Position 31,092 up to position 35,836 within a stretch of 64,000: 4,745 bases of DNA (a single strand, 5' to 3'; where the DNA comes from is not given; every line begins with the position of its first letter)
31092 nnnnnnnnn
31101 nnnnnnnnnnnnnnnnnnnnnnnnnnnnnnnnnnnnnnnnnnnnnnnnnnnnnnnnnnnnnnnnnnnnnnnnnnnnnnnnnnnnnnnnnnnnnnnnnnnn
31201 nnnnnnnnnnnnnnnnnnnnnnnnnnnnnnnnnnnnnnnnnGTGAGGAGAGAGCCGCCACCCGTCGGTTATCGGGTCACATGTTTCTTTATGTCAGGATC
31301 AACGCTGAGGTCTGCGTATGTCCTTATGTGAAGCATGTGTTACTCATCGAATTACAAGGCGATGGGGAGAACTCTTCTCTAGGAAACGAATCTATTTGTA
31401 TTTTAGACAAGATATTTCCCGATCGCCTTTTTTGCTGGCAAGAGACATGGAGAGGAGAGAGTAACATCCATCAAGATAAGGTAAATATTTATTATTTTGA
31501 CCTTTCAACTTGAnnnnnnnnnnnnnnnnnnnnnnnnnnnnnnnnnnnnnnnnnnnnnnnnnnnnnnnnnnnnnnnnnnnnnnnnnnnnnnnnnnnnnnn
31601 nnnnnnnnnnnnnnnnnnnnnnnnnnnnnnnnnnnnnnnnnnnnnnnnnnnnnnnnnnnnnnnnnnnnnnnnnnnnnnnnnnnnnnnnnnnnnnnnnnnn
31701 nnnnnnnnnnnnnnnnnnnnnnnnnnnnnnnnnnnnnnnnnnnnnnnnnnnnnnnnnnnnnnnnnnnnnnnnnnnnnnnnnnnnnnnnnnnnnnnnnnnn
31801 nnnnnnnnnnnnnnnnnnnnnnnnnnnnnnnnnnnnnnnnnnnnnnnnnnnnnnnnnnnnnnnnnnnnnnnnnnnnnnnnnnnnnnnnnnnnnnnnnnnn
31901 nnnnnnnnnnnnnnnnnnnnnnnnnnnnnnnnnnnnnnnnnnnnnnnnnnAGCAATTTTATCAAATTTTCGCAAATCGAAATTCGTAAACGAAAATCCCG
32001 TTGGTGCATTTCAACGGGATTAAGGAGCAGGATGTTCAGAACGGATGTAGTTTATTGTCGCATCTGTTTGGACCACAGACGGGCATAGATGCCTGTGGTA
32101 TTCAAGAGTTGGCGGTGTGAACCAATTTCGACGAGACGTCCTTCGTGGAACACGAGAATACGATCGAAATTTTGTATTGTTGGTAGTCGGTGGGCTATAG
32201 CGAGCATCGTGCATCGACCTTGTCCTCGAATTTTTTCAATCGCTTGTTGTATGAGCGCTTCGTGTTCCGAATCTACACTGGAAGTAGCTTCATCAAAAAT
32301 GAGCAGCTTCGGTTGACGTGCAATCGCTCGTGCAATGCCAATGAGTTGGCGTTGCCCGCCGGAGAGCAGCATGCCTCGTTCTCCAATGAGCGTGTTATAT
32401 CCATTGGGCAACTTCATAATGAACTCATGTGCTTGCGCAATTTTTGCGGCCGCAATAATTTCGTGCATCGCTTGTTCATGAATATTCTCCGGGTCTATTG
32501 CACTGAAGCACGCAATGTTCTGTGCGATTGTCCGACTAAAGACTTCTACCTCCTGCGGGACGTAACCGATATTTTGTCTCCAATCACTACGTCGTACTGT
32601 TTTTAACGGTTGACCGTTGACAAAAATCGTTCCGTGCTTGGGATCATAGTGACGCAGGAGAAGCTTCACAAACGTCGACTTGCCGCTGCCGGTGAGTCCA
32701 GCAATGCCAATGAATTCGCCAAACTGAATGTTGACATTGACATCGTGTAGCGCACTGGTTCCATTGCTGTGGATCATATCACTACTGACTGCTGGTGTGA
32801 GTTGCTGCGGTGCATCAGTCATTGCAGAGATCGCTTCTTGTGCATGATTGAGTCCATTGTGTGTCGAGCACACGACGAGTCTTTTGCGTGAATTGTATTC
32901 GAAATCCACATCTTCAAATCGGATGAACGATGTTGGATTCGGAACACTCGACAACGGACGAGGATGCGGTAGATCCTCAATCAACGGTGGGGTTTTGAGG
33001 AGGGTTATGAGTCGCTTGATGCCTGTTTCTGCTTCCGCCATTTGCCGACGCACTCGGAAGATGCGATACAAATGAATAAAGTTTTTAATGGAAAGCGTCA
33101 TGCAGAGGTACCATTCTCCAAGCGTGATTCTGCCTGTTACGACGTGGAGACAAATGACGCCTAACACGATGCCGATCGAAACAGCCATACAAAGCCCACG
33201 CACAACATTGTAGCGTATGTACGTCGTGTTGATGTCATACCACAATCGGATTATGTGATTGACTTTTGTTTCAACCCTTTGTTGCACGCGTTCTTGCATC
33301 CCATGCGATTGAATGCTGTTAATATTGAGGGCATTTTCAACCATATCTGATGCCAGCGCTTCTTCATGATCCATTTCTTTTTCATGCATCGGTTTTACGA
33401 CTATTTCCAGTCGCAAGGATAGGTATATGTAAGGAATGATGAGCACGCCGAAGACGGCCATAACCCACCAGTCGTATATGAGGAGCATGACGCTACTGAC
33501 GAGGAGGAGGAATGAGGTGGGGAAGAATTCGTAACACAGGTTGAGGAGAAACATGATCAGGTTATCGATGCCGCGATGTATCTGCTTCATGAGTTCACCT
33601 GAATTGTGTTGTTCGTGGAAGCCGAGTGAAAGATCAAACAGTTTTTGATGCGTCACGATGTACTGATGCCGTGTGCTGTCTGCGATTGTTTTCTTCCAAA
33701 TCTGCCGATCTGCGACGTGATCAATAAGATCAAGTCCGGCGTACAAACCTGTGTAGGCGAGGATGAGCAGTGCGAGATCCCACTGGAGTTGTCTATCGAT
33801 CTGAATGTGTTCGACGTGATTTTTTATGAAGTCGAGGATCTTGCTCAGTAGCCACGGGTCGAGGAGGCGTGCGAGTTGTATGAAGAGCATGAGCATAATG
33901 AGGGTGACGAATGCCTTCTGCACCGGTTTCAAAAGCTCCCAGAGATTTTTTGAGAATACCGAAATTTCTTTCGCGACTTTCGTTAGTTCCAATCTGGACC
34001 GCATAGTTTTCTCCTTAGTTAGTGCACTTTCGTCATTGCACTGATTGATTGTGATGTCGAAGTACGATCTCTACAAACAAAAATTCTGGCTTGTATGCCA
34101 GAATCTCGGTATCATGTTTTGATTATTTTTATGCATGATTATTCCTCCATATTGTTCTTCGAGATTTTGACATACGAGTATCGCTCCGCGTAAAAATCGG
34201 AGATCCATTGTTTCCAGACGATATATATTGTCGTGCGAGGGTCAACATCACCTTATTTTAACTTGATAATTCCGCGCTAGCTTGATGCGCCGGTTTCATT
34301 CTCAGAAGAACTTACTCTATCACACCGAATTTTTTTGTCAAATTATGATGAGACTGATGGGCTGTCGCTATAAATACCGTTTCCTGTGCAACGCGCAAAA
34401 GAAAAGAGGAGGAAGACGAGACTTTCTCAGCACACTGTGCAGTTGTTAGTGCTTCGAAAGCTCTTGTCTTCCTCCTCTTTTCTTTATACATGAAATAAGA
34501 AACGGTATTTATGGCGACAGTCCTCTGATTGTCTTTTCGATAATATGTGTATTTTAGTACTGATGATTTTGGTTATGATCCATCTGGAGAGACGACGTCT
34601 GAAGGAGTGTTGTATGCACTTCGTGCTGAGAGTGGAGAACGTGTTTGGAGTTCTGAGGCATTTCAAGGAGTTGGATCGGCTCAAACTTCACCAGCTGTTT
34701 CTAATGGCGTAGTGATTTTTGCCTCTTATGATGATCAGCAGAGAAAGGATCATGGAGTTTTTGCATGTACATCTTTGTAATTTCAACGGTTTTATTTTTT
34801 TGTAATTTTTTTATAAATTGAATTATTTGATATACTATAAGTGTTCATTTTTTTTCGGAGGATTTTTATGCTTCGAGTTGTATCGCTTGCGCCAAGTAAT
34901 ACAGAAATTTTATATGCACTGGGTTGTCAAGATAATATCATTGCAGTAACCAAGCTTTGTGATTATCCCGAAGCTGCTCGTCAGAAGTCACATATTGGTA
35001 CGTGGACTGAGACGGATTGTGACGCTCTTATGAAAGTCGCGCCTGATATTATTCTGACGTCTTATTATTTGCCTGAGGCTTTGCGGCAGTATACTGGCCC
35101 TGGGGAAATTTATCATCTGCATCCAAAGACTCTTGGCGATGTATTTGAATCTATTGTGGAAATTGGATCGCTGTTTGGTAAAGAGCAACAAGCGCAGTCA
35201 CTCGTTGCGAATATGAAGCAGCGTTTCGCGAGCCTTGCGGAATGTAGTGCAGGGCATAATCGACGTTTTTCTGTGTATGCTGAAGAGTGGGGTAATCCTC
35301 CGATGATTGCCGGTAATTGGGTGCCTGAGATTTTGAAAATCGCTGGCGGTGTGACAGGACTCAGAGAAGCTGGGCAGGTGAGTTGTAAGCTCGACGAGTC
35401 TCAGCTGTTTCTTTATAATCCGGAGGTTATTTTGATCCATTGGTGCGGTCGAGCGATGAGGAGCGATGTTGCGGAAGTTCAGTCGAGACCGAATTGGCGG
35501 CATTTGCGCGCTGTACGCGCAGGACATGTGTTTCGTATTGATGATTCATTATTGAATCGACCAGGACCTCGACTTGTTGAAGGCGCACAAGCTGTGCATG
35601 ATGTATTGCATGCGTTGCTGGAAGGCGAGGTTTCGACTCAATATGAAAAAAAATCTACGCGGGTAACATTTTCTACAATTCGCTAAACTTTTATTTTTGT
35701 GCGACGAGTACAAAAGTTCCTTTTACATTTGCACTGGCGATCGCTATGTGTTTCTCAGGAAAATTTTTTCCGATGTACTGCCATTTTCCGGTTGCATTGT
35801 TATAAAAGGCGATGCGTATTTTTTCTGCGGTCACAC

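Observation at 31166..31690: ORF-free about 480-nt transcript with perfect consensus promoter and perfect intrinsic terminator: candidate novel structured ncRNA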

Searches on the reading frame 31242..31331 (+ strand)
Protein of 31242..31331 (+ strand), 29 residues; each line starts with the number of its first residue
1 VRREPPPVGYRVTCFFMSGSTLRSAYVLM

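Call 53: search_protein_families(library=pfam, proteins=[window:31242-31331:+], max_evalue=1)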
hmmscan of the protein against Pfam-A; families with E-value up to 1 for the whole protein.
window:31242-31331:+ (29 aa): 0 families

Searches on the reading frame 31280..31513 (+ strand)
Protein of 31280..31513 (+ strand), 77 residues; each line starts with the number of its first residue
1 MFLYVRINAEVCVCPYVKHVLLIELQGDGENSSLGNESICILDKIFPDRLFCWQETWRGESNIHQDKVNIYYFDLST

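Call 11: search_protein_families(library=pfam, proteins=[window:31280-31513:+], max_evalue=0.01)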
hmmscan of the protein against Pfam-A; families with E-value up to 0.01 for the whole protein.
window:31280-31513:+ (77 aa): 0 families

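Call 27: find_homologous_proteins(query=window:31280-31510:+, max_evalue=10)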
Query window:31280-31510:+ (77 aa): 1 proteins with E <= 10 among 1 candidates.
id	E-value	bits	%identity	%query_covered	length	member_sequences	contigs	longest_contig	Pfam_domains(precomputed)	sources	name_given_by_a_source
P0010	1.4e-47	176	100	100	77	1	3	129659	-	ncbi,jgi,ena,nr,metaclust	ncbi:MAG: hypothetical protein A3E60_02545 [Candidatus Kerfeldbacteria bacterium RIFCSPHIGHO2_12_FUL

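Call 53: search_protein_families(library=pfam, proteins=[window:31280-31513:+], max_evalue=1)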
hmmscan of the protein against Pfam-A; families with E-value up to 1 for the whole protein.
window:31280-31513:+ (77 aa): 0 families

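Call 63: search_protein_representatives(protein=window:31280-31510:+)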
Query: 77 residues. Proteins with E-value up to 0.001 (for the whole library): 2; up to 1e-10: 1; up to 1e-30: 1. The best 2 are listed.
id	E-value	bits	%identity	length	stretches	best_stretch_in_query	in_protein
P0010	4.4e-48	176.4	100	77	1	1-77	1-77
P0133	6.0e-04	35.8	38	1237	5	36-60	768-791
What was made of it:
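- Tried and rejected: The 77-aa ORF was searched against 5.8e9 clusters and 1.84e9 representatives and found only itself (calls 27, 63).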

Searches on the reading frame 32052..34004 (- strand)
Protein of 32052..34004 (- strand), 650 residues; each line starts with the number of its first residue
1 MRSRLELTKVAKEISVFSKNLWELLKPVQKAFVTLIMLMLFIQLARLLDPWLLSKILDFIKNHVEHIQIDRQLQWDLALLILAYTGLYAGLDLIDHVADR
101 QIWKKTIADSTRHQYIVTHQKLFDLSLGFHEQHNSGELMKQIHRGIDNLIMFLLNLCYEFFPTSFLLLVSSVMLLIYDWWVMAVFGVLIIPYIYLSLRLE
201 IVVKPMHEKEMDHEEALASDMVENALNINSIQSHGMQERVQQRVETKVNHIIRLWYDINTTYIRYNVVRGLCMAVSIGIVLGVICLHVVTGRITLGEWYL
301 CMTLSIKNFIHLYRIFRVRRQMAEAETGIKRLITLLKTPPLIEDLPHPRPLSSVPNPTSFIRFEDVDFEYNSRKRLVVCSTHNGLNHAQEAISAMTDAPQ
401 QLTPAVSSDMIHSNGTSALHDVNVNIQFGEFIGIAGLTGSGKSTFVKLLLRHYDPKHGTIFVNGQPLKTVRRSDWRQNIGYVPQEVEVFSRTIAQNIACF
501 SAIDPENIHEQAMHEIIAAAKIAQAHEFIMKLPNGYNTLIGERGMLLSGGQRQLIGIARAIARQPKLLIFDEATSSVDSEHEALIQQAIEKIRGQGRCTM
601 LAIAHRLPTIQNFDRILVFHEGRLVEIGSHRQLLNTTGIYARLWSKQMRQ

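Call 11: search_protein_families(library=pfam, proteins=[window:32052-34004:-], max_evalue=0.01)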
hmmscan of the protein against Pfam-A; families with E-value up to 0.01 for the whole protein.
window:32052-34004:- (650 aa): 5 families
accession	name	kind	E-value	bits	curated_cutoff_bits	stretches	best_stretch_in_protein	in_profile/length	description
PF00005.33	ABC_tran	-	2.1e-31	109.8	25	1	419-575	1-137/137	ABC transporter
PF00664.28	ABC_membrane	-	1.9e-16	61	28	1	35-303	4-265/274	ABC transporter transmembrane region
PF02463.25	SMC_N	-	1.5e-06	28.3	40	1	490-617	100-209/220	RecF/RecN/SMC N terminal domain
PF01935.23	DUF87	-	0.0014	19.2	23.2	1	431-452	25-46/220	Helicase HerA, central domain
PF13191.12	AAA_16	-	0.0038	18.2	32.6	1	428-479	23-73/167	AAA ATPase domain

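Call 14: find_related_loci(query=window:32052-34004:-, collection=genome_contigs, flank=6000)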
Query window:32052-34004:- (650 aa) in genome_contigs; peptide patterns used: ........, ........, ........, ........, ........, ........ (x = any residue, [..] = any of these).
191 stretches matched a pattern; 41 encode a relative of the query (tblastn E <= 1e-3); 41 distinct loci.
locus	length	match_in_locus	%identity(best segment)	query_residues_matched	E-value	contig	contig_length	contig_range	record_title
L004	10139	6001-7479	31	102-647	1e-72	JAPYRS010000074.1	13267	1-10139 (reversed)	MAG: Alphaproteobacteria bacterium isolate PW3.metabat2.2 PW3_6419_length_13267_cov_8.136770, whole genome shotgun seque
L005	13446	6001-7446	30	109-647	4e-63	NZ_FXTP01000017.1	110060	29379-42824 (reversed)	Gracilimonas mengyeensis strain DSM 21985, whole genome shotgun sequence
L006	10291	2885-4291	31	125-647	9e-61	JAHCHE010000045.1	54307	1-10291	MAG: Bryobacteraceae bacterium isolate TGS_ACI2 ACI2_45, whole genome shotgun sequence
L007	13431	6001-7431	31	119-649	1e-60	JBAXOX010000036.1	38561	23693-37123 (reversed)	MAG: Acidobacteriota bacterium isolate ELA516 MAG516_36, whole genome shotgun sequence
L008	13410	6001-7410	30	125-647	1e-60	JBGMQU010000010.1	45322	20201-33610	MAG: Gemmatimonadota bacterium isolate N04_metabat2_bin.85 NODE_81_length_45322_cov_7.632138, whole genome shotgun seque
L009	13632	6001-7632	29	49-648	6e-60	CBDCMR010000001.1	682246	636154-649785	MAG: Longimicrobiales bacterium isolate 15054db9-509a-47bb-9008-d5a6df8650c5 genome assembly, contig: contig_1, whole ge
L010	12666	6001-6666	46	417-647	7e-59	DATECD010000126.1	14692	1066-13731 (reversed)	MAG TPA_asm: Chlamydiales bacterium isolate SMAG_U8262 k141_1541320, whole genome shotgun sequence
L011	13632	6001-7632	29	49-648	2e-58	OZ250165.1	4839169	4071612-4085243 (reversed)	MAG: Longimicrobiales bacterium isolate 36211dbd-b4a1-46f7-a7f4-81aaf8368965 genome assembly, chromosome: 1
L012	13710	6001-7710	26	19-650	5e-58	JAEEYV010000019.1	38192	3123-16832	MAG: Alphaproteobacteria bacterium isolate Tb.RUG.69 k141_3884270_flag=0_multi=21.0408_len=38192, whole genome shotgun s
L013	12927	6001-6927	36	286-648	2e-57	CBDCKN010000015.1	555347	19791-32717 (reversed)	MAG: Longimicrobiales bacterium isolate 8988e26c-2f7f-48e4-b527-ea419dca846d genome assembly, contig: contig_15, whole g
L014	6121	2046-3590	28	73-647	8e-56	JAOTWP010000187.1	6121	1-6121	MAG: Acidobacteriota bacterium isolate 13_May_SF_Bin86 13_May_SF_Bin86_scaffold_12670_c1, whole genome shotgun sequence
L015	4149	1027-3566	28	119-650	2e-55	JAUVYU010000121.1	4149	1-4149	MAG: Candidatus Bathyarchaeota archaeon isolate CSMAG_1250 CSMAG_1250_k141_1437927_length_4149_cov_5.0000, whole genome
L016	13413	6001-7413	28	125-649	5e-55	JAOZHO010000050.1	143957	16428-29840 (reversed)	MAG: Candidatus Bathyarchaeota archaeon isolate QDN_3 k147_1198273, whole genome shotgun sequence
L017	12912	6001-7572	29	75-644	9e-55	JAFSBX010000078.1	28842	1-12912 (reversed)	MAG: Lachnospiraceae bacterium isolate RGIG3002 Goat_Rectum-3__c473661, whole genome shotgun sequence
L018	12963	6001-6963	34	275-645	1e-52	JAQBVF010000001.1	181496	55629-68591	MAG: Chloroflexota bacterium isolate casp150-mb.172 NODE_89_length_181496_cov_0.613004, whole genome shotgun sequence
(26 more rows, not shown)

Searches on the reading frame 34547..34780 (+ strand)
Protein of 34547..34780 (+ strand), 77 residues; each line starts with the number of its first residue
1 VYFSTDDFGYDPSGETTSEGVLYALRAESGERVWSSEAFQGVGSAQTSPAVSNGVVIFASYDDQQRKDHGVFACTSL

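Call 53: search_protein_families(library=pfam, proteins=[window:34547-34780:+], max_evalue=1)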
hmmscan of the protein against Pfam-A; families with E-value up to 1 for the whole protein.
window:34547-34780:+ (77 aa): 2 families
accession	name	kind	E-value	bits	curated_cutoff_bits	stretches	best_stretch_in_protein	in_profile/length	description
PF13360.13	PQQ_2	-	3.8e-05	23.9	27.6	1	17-64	40-84/233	Outer membrane protein assembly factor BamB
PF13570.13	Beta-prop_ACSF4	-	0.0036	17.2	133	1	18-64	69-114/329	Beta-alanine-activating enzyme, beta-propeller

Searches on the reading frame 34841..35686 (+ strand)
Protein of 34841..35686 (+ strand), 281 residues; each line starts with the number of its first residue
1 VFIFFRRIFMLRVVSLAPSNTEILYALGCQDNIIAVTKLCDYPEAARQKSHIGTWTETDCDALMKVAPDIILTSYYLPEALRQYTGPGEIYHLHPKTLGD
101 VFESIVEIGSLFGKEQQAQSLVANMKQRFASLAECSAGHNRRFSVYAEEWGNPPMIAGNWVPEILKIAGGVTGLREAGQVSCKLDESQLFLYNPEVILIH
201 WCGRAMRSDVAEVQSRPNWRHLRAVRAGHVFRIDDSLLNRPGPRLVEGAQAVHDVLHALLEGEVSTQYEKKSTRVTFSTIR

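Call 11: search_protein_families(library=pfam, proteins=[window:34841-35686:+], max_evalue=0.01)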
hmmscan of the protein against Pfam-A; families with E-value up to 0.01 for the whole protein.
window:34841-35686:+ (281 aa): 1 family
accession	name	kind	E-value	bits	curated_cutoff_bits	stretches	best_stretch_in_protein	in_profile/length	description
PF01497.23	Peripla_BP_2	-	4.1e-25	89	27.5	1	13-236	1-234/235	Periplasmic binding protein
